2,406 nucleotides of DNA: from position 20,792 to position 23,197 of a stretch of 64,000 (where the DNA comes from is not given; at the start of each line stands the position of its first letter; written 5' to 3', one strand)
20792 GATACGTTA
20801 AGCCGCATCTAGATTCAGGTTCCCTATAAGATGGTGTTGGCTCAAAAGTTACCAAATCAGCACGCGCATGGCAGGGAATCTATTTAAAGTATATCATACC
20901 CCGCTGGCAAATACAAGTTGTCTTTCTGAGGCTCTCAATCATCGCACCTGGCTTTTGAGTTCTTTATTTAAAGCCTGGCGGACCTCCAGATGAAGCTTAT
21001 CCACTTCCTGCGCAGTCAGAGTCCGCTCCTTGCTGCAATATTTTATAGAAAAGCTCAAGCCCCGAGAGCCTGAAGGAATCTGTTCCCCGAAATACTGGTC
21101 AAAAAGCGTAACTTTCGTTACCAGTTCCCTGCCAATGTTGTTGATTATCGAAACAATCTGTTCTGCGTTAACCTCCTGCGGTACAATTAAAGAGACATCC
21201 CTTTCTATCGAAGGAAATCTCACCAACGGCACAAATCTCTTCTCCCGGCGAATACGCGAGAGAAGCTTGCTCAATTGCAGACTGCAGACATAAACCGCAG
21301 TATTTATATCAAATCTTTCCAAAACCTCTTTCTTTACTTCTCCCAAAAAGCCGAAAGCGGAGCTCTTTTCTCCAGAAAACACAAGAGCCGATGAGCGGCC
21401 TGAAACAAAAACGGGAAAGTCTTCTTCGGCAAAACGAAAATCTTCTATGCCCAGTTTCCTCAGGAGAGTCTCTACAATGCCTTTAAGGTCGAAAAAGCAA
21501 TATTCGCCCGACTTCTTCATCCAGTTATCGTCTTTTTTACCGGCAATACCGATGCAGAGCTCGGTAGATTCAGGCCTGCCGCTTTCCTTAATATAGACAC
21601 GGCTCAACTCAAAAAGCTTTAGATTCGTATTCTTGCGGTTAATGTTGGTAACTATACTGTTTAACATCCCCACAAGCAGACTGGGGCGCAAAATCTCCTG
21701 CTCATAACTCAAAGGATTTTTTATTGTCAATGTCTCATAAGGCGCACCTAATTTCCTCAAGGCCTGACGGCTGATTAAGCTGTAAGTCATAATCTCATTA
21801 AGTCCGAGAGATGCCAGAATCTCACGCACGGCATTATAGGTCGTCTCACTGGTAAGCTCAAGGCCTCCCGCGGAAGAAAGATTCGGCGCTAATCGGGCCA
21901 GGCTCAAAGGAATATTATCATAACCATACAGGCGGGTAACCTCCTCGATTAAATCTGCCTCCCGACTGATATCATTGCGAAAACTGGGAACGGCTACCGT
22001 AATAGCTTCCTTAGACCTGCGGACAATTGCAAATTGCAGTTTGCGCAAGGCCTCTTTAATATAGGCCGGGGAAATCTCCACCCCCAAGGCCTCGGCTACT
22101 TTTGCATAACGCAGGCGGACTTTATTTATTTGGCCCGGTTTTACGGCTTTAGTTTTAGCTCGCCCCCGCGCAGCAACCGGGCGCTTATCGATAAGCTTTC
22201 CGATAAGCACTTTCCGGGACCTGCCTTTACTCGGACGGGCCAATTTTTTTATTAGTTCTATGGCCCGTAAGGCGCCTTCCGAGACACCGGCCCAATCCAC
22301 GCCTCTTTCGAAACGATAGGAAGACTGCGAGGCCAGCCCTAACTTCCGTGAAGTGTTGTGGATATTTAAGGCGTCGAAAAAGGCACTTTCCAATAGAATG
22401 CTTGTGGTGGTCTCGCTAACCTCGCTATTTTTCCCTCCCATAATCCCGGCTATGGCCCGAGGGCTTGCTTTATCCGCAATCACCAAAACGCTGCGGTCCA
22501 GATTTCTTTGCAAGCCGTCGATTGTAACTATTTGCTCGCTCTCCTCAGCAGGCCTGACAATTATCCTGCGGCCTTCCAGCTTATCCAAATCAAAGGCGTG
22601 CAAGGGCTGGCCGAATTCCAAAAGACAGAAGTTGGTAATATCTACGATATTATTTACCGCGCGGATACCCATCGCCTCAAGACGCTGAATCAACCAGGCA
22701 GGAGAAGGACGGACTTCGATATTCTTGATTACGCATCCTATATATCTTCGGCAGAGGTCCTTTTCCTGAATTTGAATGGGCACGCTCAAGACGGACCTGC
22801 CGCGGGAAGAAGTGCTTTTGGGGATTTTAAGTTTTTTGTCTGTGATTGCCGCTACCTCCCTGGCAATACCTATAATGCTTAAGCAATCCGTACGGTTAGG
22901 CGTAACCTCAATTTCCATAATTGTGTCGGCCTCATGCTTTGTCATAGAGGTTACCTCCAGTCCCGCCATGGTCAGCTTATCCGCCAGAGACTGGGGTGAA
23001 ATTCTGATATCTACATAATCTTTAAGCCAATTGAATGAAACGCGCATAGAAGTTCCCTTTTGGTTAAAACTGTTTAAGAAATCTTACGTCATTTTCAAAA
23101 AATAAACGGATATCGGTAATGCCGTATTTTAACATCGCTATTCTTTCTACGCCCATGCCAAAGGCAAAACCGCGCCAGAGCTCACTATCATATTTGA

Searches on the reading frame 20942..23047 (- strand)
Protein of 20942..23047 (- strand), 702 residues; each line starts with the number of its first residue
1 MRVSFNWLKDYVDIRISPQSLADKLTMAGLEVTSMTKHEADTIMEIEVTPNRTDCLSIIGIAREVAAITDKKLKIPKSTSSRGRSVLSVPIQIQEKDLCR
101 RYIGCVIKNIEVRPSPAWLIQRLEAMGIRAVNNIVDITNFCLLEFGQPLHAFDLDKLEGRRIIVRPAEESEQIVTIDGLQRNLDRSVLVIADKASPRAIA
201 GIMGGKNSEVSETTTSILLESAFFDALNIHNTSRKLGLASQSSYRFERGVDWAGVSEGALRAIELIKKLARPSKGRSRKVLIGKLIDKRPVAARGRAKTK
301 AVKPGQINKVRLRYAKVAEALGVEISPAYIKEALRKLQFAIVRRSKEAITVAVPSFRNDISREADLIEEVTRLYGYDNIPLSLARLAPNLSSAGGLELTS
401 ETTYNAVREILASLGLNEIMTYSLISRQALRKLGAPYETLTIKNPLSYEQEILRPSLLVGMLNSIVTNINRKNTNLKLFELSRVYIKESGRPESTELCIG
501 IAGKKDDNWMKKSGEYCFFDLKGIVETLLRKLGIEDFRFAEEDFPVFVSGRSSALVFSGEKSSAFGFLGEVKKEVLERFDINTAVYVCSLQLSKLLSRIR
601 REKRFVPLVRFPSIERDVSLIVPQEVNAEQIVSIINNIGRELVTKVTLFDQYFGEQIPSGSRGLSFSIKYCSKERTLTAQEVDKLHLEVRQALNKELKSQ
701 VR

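Call 54: search_protein_families(library=pfam, proteins=[window:20942-23047:-], max_evalue=0.00001)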
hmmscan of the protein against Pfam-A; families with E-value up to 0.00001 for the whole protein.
window:20942-23047:- (702 aa): 4 families
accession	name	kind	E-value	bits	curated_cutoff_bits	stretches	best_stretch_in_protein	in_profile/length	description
PF03483.22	B3_4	-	2.2e-65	219.9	29.3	1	99-270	2-173/174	B3/4 domain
PF17759.6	tRNA_synthFbeta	-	4.2e-52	177.1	22.4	1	388-592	6-214/214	Phenylalanyl tRNA synthetase beta chain CLM domain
PF03484.21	B5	-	1.4e-24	86.5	28.6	1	310-376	1-67/67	tRNA synthetase B5 domain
PF03147.19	FDX-ACB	-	2.7e-24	85.9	31.1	1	610-702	2-94/94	Ferredoxin-fold anticodon binding domain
